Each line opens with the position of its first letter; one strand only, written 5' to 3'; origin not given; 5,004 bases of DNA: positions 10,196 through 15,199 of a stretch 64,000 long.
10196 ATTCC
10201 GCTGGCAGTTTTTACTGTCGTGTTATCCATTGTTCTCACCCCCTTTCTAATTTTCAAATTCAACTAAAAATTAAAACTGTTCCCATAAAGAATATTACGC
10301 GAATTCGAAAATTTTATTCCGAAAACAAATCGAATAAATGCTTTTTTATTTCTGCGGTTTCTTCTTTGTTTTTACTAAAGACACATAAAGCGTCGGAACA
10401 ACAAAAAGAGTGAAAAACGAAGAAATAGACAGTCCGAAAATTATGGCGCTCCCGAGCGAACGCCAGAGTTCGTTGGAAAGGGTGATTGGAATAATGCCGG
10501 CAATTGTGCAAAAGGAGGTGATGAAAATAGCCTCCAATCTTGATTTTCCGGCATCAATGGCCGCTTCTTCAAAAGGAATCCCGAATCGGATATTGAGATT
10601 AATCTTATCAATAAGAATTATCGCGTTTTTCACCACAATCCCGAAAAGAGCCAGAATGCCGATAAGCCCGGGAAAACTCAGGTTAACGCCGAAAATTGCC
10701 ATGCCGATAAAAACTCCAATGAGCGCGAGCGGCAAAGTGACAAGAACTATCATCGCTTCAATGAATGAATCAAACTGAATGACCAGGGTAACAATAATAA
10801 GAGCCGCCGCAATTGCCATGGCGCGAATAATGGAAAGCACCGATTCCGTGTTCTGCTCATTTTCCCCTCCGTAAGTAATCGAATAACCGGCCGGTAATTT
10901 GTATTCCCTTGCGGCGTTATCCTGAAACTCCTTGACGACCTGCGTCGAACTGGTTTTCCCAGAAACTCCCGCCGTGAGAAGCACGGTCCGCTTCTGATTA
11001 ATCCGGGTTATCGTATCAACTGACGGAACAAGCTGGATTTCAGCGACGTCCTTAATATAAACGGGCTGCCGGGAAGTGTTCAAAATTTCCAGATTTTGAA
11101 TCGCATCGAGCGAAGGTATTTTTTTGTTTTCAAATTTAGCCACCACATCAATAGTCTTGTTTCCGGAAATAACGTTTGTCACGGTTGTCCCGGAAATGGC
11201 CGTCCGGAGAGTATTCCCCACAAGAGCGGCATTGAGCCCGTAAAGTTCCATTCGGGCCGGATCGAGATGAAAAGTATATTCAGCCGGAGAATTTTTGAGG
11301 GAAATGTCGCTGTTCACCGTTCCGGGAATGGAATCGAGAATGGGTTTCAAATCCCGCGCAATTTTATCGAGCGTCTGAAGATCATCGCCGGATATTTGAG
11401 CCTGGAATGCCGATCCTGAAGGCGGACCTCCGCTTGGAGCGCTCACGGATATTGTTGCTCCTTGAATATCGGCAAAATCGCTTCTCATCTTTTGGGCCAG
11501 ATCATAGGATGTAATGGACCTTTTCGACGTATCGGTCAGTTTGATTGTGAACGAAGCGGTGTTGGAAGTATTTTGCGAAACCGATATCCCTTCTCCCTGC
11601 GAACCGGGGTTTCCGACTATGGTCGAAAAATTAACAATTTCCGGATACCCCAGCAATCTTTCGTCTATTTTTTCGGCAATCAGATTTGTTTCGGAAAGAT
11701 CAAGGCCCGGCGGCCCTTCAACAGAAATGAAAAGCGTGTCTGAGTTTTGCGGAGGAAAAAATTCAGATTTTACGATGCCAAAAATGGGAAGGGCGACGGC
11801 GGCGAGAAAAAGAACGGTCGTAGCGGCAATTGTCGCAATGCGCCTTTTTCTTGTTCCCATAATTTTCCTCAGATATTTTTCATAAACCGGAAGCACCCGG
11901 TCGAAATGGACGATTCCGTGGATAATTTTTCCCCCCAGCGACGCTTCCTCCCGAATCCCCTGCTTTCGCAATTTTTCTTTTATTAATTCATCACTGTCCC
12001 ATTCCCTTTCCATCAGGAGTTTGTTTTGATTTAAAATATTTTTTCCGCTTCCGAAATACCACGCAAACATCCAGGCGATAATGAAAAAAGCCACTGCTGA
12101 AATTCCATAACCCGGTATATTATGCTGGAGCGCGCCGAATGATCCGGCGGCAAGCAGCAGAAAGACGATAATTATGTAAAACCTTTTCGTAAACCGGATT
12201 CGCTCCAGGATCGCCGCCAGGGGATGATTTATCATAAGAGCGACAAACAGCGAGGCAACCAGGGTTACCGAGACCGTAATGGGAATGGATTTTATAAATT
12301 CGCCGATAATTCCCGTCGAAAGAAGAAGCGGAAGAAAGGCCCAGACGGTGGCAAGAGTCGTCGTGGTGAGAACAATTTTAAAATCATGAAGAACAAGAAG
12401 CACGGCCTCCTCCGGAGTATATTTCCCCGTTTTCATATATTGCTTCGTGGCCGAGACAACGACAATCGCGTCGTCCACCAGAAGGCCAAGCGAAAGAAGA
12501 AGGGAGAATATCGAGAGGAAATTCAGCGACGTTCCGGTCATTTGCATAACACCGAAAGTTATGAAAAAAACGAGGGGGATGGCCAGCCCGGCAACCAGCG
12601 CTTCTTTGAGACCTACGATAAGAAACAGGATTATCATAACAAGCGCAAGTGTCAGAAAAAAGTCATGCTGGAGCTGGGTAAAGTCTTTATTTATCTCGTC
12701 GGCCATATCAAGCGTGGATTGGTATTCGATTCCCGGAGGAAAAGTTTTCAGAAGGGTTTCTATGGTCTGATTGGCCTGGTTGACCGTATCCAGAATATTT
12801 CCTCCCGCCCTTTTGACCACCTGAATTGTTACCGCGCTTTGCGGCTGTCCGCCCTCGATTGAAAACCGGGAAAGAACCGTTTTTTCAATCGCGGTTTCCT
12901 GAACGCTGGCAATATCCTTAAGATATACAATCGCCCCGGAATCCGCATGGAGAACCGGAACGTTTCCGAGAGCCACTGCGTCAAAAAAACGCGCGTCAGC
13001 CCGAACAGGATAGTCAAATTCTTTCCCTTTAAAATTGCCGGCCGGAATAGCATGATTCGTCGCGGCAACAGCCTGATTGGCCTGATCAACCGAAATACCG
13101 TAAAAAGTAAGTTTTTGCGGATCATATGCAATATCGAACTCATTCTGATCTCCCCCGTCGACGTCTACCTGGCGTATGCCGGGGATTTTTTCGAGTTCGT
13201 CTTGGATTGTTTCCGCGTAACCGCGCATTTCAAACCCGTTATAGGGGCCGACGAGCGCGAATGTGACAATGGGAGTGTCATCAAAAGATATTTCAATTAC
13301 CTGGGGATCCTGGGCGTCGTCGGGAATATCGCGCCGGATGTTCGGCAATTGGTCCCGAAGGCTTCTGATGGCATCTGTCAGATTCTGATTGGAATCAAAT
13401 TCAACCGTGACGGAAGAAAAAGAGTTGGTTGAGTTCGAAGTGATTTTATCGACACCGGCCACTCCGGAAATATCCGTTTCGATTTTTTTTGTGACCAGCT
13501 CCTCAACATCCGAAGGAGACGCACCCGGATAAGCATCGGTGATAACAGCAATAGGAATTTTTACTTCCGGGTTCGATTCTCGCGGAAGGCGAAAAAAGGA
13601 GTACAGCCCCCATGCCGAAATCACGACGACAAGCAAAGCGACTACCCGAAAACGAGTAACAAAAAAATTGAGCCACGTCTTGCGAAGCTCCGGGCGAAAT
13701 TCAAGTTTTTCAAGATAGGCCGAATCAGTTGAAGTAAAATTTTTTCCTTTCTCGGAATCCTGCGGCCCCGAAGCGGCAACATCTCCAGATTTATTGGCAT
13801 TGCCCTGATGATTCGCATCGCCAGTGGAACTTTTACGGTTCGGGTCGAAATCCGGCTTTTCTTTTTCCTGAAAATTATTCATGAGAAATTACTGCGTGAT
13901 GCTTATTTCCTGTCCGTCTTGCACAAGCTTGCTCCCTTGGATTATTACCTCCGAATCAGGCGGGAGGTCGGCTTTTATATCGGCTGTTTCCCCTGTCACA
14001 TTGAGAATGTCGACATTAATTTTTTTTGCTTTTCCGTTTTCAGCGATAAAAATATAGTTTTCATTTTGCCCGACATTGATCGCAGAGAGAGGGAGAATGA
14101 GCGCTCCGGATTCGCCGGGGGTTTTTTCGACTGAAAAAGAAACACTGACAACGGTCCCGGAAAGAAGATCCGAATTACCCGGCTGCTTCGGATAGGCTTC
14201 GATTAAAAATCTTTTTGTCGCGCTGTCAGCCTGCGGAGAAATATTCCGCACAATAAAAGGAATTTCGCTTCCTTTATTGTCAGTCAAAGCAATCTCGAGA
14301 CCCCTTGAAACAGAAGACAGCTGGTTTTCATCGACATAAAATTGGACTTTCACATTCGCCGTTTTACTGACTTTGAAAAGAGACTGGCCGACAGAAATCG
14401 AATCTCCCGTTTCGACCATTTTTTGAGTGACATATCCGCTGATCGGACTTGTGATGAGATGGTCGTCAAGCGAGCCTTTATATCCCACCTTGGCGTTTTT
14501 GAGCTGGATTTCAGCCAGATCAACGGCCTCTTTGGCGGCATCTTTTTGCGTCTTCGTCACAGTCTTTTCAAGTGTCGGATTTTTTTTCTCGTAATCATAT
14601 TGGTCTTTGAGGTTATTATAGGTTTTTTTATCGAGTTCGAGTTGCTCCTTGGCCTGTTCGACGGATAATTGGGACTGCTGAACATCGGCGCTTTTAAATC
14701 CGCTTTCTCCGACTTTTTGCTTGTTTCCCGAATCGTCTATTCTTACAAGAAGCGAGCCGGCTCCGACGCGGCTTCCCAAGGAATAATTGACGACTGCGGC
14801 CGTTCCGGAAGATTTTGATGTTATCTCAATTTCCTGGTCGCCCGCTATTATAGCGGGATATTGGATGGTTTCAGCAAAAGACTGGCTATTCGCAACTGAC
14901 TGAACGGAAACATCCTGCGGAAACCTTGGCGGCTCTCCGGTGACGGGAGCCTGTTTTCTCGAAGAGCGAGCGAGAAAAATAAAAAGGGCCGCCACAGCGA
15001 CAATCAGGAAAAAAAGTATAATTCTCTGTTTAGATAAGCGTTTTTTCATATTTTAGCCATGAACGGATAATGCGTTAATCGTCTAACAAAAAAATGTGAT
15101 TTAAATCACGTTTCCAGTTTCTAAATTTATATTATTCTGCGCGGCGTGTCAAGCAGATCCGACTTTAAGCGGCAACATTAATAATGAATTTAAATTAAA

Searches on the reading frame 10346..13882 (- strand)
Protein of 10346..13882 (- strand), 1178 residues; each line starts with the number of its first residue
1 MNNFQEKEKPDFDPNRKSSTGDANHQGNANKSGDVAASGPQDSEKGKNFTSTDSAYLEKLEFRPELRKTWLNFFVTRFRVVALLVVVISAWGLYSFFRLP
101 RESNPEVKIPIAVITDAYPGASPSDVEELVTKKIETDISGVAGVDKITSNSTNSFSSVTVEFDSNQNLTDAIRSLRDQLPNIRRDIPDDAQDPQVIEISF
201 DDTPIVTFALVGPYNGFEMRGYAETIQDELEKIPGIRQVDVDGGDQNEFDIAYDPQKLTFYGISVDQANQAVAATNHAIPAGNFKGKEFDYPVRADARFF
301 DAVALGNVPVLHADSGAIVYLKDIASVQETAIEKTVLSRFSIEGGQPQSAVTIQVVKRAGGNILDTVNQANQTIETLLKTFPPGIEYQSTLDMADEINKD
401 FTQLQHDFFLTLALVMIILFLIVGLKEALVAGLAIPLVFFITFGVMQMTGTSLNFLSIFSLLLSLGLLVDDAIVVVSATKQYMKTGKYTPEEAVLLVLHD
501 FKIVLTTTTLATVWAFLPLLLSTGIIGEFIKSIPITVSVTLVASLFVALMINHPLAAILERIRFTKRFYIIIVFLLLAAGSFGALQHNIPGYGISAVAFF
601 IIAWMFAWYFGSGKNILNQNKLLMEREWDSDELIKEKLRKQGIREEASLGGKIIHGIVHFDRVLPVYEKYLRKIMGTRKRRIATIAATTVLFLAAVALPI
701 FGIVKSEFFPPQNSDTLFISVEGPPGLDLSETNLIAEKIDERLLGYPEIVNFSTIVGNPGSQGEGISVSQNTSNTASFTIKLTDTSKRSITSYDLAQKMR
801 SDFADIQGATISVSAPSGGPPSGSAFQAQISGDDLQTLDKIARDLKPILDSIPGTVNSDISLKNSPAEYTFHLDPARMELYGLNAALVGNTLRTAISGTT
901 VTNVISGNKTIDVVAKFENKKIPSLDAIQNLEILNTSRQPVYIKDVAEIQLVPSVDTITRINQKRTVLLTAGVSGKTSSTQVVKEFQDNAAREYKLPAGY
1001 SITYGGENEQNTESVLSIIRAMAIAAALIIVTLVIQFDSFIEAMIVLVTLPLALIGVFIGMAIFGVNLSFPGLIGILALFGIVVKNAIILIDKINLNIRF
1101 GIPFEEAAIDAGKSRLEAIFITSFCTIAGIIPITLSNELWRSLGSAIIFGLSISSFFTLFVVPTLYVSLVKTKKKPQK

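Call 57: search_protein_families(library=pfam, proteins=[window:10346-13882:-], max_evalue=0.001)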
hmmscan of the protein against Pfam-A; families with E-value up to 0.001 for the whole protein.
window:10346-13882:- (1178 aa): 4 families
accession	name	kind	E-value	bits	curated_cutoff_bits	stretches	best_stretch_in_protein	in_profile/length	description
PF00873.25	ACR_tran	-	2.3e-182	608.7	28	2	71-559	2-489/1021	AcrB/AcrD/AcrF family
PF02355.23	SecD_SecF_C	-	5.4e-07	29.6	20.5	1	410-551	37-182/189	Protein export membrane protein SecD/SecF, C-terminal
PF03176.21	MMPL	-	3.7e-05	23.3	20.5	1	967-1171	91-304/333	MMPL family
PF00403.32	HMA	-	7.2e-05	23.5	24.8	0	132-175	14-56/62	Heavy-metal-associated domain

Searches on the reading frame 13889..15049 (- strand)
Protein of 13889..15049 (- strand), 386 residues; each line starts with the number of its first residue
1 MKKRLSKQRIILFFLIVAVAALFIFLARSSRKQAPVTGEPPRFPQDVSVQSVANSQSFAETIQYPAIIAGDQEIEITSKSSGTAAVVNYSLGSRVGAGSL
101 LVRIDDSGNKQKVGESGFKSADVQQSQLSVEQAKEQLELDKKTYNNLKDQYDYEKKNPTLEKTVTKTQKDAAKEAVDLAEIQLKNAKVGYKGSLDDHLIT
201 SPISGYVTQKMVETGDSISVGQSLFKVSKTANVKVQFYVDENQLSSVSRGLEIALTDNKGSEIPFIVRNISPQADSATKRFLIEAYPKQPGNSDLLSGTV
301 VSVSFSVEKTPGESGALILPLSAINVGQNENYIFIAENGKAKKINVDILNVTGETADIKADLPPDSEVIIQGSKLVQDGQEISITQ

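Call 93: search_protein_families(library=pfam, proteins=[window:13889-15049:-], max_evalue=0.001)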
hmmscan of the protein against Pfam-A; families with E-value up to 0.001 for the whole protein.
window:13889-15049:- (386 aa): 3 families
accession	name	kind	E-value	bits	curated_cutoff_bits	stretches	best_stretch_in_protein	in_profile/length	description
PF13437.12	HlyD_3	-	3.6e-15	57.1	22.2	1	199-296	2-104/106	HlyD family secretion protein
PF16576.10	HlyD_D23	-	5.6e-12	45.8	30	1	158-279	77-193/214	Barrel-sandwich domain of CusB or HlyD membrane-fusion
PF00364.28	Biotin_lipoyl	-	5.5e-05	23.4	22.1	0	199-226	45-72/73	Biotin-requiring enzyme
